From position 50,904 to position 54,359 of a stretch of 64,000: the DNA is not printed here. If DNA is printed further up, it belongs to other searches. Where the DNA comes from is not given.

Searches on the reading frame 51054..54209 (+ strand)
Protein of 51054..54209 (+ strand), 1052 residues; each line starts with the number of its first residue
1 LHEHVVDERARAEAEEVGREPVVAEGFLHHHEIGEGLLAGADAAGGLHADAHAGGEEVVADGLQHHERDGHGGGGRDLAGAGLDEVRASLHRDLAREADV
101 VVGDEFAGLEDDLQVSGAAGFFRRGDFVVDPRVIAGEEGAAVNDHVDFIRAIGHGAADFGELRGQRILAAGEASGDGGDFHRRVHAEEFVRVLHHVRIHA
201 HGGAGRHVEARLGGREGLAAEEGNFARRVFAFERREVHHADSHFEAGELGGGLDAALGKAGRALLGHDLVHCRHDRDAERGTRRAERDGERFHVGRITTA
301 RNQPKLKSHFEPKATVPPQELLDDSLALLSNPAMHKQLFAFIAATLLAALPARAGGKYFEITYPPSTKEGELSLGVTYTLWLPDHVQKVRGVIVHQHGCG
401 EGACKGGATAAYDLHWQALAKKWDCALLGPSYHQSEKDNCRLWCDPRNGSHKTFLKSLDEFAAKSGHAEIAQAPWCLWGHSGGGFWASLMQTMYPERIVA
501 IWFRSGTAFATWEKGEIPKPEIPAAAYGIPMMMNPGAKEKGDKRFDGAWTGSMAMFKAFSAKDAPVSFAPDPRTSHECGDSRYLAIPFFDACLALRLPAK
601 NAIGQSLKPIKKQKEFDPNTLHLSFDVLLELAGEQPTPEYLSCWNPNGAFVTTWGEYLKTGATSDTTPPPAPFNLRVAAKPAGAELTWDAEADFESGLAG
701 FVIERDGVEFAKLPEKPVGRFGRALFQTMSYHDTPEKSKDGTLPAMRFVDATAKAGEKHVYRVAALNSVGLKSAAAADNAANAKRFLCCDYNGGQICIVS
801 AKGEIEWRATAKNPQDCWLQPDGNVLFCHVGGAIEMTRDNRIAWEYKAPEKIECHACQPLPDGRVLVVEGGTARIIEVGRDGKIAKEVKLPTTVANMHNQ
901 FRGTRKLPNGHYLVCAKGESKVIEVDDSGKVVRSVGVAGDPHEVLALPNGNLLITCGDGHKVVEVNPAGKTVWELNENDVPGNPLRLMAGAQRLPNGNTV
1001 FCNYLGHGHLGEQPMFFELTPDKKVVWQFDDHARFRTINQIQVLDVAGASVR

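Call 73: search_protein_families(library=pfam, proteins=[window:51054-54209:+], max_evalue=0.00001)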
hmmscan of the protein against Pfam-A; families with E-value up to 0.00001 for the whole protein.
window:51054-54209:+ (1052 aa): 1 family
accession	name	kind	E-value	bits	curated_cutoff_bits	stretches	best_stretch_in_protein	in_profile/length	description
PF22701.2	Mala_s_1-like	-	1e-30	107.4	27.5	1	814-1003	1-194/195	Mal s 1 allergenic protein-like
